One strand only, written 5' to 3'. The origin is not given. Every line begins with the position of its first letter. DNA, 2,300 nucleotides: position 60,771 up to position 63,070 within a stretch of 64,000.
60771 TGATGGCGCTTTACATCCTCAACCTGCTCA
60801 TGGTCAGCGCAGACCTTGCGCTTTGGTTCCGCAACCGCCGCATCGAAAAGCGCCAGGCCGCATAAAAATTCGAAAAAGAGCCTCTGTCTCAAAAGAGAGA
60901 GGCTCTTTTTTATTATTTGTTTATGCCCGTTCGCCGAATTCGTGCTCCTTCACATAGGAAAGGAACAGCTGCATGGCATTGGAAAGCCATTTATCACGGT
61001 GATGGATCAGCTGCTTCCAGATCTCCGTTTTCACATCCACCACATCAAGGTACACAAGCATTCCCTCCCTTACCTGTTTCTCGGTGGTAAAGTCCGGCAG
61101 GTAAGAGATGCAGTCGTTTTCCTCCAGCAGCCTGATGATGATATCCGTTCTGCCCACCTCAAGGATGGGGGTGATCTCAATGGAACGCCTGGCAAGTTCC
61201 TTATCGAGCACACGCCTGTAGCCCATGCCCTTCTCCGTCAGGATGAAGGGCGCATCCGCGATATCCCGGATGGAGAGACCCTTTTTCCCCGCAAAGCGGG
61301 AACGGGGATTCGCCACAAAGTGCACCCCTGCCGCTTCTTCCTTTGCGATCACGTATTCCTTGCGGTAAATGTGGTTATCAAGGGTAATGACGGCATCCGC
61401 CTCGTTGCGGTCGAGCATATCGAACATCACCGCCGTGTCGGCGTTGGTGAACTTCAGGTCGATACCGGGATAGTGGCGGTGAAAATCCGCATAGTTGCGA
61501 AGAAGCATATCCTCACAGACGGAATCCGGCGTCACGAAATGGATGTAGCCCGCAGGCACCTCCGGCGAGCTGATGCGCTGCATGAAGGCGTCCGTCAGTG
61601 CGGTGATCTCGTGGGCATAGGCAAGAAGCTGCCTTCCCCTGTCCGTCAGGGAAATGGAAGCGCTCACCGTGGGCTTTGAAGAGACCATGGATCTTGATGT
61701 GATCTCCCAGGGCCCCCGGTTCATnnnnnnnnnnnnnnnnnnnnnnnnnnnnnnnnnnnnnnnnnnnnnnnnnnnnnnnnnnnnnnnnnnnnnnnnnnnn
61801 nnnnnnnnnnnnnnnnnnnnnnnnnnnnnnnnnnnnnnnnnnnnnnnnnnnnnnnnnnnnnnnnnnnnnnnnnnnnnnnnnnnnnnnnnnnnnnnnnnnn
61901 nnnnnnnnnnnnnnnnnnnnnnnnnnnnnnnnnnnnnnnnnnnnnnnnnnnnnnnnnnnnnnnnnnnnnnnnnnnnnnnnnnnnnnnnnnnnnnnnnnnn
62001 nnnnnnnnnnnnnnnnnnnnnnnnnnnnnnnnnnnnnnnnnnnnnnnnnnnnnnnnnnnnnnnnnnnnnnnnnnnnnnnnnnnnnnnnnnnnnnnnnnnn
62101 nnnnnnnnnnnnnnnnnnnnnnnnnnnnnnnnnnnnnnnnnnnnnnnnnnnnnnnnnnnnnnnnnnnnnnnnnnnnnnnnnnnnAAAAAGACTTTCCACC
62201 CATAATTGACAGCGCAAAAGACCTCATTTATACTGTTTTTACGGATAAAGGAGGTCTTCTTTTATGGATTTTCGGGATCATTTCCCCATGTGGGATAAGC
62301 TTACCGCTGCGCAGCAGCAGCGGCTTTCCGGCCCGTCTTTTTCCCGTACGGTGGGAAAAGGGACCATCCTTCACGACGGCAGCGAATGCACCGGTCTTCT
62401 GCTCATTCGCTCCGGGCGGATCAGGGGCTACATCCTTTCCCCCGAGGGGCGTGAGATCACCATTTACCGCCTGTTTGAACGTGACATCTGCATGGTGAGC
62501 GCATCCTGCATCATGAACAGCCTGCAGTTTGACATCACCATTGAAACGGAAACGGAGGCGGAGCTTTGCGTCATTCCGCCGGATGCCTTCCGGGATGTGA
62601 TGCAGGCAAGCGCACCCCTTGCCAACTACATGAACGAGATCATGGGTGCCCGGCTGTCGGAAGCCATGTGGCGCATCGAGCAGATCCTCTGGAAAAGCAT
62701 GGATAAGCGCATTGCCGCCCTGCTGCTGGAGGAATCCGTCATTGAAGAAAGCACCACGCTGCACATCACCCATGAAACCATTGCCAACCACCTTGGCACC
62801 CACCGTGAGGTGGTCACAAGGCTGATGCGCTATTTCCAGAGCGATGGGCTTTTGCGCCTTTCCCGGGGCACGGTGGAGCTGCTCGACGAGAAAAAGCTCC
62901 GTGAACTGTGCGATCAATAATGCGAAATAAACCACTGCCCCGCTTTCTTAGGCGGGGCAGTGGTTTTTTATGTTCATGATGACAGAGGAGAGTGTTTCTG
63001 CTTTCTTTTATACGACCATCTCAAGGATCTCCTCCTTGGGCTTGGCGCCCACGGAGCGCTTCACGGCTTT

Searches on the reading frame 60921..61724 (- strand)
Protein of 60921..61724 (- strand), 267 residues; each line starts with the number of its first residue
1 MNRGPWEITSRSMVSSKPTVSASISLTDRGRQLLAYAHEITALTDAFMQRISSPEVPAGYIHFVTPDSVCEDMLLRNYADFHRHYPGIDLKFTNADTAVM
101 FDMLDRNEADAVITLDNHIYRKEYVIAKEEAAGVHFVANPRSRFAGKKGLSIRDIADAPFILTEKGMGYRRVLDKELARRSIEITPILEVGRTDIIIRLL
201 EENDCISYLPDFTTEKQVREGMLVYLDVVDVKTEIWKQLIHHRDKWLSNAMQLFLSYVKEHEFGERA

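Call 5: search_protein_families(library=pfam, proteins=[window:60921-61724:-])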
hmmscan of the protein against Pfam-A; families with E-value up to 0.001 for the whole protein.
window:60921-61724:- (267 aa): 1 family
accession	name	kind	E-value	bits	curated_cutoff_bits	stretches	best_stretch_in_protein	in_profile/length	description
PF03466.25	LysR_substrate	-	5.5e-31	108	28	1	56-261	3-207/209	LysR substrate binding domain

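Call 7: search_protein_families(library=ncbifam, proteins=[window:60921-61724:-], max_evalue=0.00001)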
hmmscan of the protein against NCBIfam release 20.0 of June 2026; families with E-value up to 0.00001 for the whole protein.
window:60921-61724:- (267 aa): 15 families
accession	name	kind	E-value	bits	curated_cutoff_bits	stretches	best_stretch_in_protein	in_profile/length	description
NF040889.1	trans_reg_YeiE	equivalog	1.4e-16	60.6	480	1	27-259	60-287/288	DNA-binding transcriptional regulator YeiE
NF008095.0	PRK10837.1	subfamily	1.6e-16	60.4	281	1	64-260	94-288/290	LysR family transcriptional regulator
NF047520.1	trans_act_CidR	equivalog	5.4e-15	55.3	415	1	23-261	54-291/292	cidABC operon transcriptional activator CidR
NF040786.1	LysR_Sec_metab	equivalog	8.2e-14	51.3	250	1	23-260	54-296/298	selenium metabolism-associated LysR family transcriptional regulator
TIGR03339.1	phn_lysR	subfamily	1.2e-11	44.5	341.1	1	23-256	50-277/279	aminoethylphosphonate catabolism associated LysR family transcriptional regulator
NF008416.0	PRK11242.1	equivalog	5.7e-09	35.7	277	1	72-261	104-290/300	transcriptional regulator CynR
NF053705.1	TransRegGltCGpos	equivalog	4.5e-08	32.7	350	1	23-260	54-291/300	glutamate biosynthesis transcriptional regulator GltC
NF008722.0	PRK11716.1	equivalog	1.4e-07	30.8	246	1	23-210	54-242/293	HTH-type transcriptional activator IlvY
NF047711.1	PutUtilRegPtrR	equivalog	3.9e-07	29.5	400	1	24-114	55-144/283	putrescine utilization regulator PtrR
NF040888.1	trans_reg_YafC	equivalog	2.2e-06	26.8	470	0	180-261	210-292/293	DNA-binding transcriptional regulator YafC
NF009326.0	PRK12681.1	equivalog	3.1e-06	26.9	436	1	25-261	58-294/324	HTH-type transcriptional regulator CysB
TIGR02424.1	TF_pcaQ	equivalog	3.1e-06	26.3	303.8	1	24-261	57-297/300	pca operon transcription factor PcaQ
NF007307.0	PRK09791.1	equivalog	7.7e-06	25.2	336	1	23-249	58-284/302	LysR family transcriptional regulator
NF009327.0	PRK12684.1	subfamily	8.2e-06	25.2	402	1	24-247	57-280/313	CysB family HTH-type transcriptional regulator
NF045990.1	TransRegCbbRRhodb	equivalog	9.6e-06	24.8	450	0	19-259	57-297/304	LysR family regulator CbbR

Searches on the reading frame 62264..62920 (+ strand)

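Call 71: search_protein_families(library=pfam, proteins=[window:62264-62920:+], max_evalue=0.00001)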
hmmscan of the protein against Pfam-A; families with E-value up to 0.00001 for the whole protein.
window:62264-62920:+ (218 aa): 2 families
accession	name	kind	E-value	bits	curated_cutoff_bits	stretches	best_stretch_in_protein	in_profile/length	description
PF13545.12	HTH_Crp_2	-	7.8e-16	58.2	27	1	148-215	1-70/70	Crp-like helix-turn-helix domain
PF00027.35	cNMP_binding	-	9.3e-11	42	27.5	1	34-115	9-88/89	Cyclic nucleotide-binding domain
